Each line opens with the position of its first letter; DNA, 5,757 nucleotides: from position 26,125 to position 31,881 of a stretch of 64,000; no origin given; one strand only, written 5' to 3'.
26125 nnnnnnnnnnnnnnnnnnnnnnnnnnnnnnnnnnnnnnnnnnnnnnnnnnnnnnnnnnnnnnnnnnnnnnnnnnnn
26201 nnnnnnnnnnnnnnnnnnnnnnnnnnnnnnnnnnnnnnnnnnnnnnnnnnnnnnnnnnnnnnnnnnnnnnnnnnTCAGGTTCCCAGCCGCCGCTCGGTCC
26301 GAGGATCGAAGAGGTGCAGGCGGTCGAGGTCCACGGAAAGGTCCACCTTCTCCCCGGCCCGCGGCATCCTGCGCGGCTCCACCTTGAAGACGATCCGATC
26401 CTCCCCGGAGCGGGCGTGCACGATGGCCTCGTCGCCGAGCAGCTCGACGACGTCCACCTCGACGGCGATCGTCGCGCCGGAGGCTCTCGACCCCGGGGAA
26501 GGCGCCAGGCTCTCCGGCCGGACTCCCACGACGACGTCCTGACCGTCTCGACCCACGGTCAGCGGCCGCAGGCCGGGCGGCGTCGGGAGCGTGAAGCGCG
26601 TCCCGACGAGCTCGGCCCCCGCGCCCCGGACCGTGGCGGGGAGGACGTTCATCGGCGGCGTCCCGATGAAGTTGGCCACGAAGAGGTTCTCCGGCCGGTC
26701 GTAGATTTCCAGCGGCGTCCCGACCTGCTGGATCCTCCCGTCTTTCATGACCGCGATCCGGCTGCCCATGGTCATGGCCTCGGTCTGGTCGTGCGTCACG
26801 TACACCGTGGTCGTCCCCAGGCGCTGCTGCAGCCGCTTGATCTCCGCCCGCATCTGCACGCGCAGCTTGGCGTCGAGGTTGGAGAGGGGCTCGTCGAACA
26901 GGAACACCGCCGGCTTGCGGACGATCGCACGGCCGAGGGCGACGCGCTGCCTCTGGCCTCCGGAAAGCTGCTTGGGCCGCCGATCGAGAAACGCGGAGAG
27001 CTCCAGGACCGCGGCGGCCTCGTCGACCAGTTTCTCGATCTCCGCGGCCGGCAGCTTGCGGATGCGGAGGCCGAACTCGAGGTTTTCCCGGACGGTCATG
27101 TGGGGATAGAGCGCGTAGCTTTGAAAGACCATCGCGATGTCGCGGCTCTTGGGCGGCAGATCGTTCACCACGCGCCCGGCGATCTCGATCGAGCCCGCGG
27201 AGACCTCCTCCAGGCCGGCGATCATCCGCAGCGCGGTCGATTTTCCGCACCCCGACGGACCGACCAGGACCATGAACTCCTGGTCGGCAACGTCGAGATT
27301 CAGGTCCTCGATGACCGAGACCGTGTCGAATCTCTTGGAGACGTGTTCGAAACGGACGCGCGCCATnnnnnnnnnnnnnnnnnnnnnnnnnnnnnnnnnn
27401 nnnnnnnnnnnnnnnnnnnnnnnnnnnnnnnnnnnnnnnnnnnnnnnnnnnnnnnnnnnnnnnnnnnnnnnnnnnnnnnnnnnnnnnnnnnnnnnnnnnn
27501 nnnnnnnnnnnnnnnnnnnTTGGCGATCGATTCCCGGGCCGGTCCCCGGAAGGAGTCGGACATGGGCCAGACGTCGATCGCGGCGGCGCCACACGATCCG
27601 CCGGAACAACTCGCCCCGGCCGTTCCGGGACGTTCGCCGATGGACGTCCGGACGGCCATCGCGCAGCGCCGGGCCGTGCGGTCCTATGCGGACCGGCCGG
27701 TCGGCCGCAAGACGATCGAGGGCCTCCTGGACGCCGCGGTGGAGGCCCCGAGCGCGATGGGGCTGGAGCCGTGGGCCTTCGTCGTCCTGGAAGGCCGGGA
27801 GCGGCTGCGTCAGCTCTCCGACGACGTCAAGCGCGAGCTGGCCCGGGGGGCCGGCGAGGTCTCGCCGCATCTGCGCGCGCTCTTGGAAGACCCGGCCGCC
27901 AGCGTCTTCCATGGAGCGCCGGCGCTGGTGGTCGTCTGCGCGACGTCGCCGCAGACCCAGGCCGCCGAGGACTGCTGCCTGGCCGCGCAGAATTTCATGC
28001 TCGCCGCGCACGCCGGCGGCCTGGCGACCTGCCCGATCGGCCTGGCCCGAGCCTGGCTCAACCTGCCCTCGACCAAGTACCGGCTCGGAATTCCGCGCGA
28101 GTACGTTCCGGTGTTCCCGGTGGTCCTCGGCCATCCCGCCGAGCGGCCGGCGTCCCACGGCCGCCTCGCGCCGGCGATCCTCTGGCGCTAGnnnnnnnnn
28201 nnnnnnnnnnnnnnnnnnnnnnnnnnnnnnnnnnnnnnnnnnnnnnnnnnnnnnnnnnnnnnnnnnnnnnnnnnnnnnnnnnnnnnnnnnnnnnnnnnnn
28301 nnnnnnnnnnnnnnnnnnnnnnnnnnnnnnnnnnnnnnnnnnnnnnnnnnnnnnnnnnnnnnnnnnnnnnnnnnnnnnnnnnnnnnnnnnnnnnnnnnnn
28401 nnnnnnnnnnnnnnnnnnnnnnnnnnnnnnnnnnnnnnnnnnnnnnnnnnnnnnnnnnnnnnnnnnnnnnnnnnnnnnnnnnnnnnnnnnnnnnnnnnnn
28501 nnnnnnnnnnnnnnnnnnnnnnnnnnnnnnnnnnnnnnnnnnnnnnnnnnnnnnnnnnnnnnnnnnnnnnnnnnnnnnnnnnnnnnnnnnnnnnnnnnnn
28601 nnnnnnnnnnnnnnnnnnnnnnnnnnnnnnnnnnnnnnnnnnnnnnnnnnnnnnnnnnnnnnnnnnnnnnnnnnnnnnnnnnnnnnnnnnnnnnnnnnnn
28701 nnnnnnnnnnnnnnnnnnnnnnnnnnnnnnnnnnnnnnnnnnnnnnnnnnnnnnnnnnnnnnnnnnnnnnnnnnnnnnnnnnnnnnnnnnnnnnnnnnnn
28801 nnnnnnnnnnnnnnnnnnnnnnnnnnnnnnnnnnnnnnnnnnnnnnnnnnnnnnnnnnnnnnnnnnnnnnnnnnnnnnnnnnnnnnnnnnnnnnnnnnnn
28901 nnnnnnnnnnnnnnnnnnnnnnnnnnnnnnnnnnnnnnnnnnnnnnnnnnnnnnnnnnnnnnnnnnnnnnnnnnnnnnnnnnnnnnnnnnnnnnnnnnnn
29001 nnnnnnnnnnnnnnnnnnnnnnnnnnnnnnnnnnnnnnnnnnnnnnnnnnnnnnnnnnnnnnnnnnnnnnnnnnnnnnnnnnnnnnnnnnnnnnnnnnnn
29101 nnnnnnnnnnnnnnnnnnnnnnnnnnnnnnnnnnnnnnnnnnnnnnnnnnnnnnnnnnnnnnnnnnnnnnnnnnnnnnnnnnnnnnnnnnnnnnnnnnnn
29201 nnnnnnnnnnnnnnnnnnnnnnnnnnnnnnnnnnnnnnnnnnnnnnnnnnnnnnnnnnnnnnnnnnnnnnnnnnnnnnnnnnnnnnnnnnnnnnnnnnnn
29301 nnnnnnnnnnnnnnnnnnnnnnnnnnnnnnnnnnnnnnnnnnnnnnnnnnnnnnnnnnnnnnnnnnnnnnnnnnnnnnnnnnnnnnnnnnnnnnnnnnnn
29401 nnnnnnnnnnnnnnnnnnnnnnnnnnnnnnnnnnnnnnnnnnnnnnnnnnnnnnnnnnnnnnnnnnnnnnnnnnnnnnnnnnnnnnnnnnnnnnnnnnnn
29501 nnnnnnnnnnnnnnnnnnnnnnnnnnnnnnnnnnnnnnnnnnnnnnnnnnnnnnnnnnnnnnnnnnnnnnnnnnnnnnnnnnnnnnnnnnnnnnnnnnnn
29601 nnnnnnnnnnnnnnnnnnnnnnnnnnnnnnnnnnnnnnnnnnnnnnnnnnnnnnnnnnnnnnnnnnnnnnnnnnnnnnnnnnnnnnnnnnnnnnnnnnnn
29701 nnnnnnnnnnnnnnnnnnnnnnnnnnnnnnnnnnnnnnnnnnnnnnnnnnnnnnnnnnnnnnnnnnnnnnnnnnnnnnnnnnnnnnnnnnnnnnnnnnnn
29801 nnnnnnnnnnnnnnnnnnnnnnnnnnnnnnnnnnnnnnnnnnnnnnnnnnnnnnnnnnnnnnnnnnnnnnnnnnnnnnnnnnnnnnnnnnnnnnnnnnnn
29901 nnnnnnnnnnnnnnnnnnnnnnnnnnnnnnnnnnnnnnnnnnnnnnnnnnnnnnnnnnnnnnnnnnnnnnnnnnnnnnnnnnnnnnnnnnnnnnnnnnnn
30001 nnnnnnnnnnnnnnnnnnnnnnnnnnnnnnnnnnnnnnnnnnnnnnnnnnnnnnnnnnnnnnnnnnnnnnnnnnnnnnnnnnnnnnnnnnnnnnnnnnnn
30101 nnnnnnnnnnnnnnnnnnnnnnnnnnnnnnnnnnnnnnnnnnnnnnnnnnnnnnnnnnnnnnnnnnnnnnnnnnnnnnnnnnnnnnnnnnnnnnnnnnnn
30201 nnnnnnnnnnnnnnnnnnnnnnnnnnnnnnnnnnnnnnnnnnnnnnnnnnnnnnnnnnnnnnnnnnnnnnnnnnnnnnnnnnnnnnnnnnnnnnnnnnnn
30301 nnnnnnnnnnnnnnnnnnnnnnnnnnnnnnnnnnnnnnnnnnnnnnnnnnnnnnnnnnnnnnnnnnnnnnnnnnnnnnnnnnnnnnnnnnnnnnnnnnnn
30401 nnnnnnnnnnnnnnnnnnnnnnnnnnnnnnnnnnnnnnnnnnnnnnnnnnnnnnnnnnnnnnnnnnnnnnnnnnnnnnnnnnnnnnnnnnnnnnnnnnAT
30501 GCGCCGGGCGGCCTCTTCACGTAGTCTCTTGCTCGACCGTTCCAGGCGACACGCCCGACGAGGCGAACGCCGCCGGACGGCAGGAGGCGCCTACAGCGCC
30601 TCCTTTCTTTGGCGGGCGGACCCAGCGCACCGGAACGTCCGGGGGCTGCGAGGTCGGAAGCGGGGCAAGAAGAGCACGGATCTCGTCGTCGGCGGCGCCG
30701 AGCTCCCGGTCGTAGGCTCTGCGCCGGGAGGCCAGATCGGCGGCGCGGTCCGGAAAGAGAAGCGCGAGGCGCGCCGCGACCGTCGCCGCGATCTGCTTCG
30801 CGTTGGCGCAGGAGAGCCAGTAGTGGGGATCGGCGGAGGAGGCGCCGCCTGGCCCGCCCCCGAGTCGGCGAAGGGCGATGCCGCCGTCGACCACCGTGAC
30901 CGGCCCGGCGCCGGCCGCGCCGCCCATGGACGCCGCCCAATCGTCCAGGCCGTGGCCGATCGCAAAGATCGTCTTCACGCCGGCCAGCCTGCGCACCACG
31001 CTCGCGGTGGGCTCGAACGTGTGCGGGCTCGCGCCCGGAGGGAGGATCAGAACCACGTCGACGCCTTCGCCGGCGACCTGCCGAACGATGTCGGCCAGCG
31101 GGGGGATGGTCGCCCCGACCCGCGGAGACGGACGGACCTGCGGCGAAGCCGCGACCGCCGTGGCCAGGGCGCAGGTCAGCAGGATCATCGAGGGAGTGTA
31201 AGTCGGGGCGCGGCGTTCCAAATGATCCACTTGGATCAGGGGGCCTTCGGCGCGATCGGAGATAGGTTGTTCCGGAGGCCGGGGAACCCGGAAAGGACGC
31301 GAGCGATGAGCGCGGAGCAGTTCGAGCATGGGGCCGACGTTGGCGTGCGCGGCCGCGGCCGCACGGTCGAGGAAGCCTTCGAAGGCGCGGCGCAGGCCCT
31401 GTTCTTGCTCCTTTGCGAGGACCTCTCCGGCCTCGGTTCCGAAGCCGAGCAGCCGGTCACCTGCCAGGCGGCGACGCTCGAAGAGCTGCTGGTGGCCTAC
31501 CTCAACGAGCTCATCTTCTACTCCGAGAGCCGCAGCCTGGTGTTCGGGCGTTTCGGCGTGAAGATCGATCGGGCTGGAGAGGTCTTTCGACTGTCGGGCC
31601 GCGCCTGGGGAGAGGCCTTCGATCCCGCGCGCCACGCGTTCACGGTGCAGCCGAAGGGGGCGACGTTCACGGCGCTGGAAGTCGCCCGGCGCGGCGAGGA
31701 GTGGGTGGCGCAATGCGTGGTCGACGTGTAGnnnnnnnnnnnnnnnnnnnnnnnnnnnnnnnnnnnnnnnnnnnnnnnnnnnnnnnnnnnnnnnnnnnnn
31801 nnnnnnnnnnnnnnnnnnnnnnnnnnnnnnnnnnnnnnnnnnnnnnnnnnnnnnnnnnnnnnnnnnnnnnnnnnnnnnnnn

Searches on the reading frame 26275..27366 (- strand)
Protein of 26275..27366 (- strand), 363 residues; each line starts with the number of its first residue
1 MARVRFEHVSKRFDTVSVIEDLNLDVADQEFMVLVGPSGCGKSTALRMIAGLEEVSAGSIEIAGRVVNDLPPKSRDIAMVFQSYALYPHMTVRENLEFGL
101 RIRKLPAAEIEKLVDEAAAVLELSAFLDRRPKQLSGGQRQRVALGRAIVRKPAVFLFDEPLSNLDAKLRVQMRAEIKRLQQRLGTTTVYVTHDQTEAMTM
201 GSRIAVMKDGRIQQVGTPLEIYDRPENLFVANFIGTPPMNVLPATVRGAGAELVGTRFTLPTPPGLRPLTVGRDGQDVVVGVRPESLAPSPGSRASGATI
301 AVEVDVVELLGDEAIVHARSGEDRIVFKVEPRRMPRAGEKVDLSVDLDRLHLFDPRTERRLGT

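Call 26: search_protein_families(library=pfam, proteins=[window:26275-27366:-], max_evalue=0.001)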
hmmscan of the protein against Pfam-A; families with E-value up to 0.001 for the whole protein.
window:26275-27366:- (363 aa): 9 families
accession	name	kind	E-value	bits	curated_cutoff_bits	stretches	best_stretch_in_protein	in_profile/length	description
PF00005.33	ABC_tran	-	3.6e-33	115.5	25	1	20-161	2-136/137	ABC transporter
PF17912.7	OB_MalK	-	5e-11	43.7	27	1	235-286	1-52/53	MalK OB fold domain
PF08402.16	TOBE_2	-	1.7e-10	41.3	21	1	280-353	1-76/76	TOBE domain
PF02463.25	SMC_N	-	3e-05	24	40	1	28-209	23-216/220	RecF/RecN/SMC N terminal domain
PF13304.12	AAA_21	-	3.2e-05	24.6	27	0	31-52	1-22/304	AAA domain, putative AbiEii toxin, Type IV TA system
PF03459.23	TOBE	-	6.2e-05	23.6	22.3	1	300-352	7-64/64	TOBE domain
PF13401.12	AAA_22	-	0.00067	20.4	27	0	28-53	4-29/130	AAA domain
PF17850.7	CysA_C_terminal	-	0.00081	20.4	29.7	0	240-287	1-41/43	CysA C-terminal regulatory domain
PF03215.21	Rad17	-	0.00082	19.8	23.8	0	22-51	38-67/186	Rad17 P-loop domain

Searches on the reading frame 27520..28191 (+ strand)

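Call 26: search_protein_families(library=pfam, proteins=[window:27520-28191:+], max_evalue=0.001)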
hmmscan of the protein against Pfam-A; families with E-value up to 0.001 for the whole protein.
window:27520-28191:+ (223 aa): 2 families
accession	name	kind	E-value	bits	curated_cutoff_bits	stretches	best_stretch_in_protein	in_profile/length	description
PF00881.29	Nitroreductase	-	1.8e-26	93.8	23.5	1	47-205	1-167/167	Nitroreductase family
PF14512.11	TM1586_NiRdase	-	4.8e-07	30.1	27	0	65-93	159-188/215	Putative TM nitroreductase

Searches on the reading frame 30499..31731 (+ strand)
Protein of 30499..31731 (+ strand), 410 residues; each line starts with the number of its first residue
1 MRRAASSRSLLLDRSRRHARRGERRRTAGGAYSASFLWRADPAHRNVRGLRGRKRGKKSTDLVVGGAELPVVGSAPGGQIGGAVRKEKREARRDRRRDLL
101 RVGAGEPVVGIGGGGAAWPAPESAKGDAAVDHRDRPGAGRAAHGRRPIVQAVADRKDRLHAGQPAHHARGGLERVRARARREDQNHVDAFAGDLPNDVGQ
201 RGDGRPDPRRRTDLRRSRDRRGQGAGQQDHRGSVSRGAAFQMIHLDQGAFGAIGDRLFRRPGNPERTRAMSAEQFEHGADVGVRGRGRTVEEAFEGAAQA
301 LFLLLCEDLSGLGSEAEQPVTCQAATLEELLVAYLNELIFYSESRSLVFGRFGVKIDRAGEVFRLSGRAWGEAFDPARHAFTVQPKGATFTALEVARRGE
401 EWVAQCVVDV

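Call 26: search_protein_families(library=pfam, proteins=[window:30499-31731:+], max_evalue=0.001)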
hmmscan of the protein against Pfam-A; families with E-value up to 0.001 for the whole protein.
window:30499-31731:+ (410 aa): 1 family
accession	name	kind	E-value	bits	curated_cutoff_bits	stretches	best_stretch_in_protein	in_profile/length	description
PF01951.21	Archease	-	1.3e-34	119.8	25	1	273-410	2-136/136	Archease protein family (MTH1598/TM1083)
